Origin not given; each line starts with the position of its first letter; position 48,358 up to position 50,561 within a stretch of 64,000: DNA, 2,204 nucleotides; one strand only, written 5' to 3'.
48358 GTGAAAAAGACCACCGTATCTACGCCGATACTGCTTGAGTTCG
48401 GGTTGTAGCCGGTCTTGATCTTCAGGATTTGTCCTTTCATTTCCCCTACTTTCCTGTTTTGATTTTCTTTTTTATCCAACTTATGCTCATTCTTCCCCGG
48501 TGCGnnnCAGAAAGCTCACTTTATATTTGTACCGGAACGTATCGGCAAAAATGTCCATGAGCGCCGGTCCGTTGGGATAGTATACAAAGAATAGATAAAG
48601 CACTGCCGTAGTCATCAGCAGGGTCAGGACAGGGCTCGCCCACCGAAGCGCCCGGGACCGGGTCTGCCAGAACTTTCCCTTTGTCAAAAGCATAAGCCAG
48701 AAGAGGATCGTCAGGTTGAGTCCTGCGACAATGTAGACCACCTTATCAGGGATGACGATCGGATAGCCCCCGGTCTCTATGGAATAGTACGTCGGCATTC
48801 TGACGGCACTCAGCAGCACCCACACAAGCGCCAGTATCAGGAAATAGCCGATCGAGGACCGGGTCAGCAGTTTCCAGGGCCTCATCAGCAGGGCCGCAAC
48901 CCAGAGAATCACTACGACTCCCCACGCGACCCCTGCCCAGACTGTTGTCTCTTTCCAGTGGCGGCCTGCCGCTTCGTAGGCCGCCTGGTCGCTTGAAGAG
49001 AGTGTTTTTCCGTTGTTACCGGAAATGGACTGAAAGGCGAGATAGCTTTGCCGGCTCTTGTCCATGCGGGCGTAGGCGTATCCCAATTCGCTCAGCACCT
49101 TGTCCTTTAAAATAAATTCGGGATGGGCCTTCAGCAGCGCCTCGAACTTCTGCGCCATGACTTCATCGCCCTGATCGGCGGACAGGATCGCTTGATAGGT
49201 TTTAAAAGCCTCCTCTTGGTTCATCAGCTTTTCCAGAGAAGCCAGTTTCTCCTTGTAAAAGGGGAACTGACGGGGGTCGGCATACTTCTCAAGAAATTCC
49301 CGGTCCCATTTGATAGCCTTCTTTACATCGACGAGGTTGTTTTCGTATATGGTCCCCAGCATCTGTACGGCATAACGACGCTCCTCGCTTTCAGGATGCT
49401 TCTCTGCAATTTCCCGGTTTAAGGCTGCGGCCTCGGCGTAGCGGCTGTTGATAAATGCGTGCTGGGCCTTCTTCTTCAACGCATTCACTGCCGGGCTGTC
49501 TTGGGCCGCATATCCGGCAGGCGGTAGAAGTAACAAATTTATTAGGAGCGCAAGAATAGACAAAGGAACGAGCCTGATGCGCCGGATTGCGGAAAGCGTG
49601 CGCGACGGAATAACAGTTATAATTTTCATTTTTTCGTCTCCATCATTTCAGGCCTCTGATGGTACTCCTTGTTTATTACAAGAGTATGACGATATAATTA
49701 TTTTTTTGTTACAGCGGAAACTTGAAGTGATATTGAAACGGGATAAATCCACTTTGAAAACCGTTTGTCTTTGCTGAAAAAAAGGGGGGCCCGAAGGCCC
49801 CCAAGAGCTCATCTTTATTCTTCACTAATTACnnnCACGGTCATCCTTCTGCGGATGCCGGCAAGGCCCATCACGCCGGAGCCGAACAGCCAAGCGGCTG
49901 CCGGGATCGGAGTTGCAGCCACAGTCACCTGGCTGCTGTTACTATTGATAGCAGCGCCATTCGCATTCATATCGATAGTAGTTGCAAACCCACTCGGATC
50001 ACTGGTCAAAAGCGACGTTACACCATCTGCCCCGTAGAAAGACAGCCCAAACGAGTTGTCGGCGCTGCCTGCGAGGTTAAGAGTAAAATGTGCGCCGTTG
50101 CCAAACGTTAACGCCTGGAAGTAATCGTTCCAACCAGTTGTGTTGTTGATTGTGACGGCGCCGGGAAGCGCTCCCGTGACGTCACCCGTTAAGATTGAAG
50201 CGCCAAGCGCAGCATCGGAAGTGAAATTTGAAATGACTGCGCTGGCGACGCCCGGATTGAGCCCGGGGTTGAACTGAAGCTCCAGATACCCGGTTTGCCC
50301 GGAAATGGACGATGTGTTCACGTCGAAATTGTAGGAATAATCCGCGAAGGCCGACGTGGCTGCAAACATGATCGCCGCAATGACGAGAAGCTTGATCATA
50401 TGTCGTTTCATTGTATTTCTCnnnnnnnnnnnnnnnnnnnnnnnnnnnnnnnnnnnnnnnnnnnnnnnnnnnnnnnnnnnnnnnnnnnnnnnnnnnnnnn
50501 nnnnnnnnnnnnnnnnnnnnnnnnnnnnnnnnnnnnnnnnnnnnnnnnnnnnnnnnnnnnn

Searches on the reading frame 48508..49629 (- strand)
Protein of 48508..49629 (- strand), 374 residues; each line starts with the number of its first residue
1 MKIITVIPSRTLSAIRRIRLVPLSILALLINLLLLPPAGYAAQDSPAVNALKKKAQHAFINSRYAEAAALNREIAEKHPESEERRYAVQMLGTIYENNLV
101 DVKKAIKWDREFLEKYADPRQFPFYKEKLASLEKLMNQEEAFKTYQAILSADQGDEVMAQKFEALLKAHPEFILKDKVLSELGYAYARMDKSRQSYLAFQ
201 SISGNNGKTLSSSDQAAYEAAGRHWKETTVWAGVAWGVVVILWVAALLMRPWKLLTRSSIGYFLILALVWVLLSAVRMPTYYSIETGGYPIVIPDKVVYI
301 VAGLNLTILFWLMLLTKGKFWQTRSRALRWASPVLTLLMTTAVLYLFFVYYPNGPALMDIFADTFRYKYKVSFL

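Call 10: search_protein_families(library=pfam, proteins=[window:48508-49629:-], max_evalue=0.01)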
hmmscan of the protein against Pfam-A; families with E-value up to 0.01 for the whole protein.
window:48508-49629:- (374 aa): 0 families

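Call 40: search_protein_families(library=ncbifam, proteins=[window:48508-49629:-], max_evalue=0.01)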
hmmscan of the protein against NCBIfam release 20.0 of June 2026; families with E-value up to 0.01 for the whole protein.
window:48508-49629:- (374 aa): 1 family
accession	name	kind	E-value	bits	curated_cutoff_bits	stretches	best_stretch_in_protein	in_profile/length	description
TIGR02795.1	tol_pal_ybgF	equivalog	0.0043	17.6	90.1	0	50-149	4-103/119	tol-pal system protein YbgF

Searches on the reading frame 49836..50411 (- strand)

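Call 22: search_protein_families(library=pfam, proteins=[window:49836-50411:-], max_evalue=0.001)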
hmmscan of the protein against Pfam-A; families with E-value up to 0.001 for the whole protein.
window:49836-50411:- (192 aa): 0 families

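Call 40: search_protein_families(library=ncbifam, proteins=[window:49836-50411:-], max_evalue=0.01)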
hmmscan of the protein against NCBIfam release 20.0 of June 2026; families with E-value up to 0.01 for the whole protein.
window:49836-50411:- (192 aa): 3 families
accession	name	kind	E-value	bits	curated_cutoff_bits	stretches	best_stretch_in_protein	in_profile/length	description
NF038129.1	PEP_NF038129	equivalog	2.1e-34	119.1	65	1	9-189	4-193/194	NF038129 family PEP-CTERM protein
NF033554.9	floc_PepA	equivalog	4e-08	33.4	80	1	63-190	137-260/261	flocculation-associated PEP-CTERM protein PepA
TIGR03370.1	VPLPA-CTERM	domain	1.9e-05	24.5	25.35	1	168-190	2-24/25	VPLPA-CTERM sorting domain-containing protein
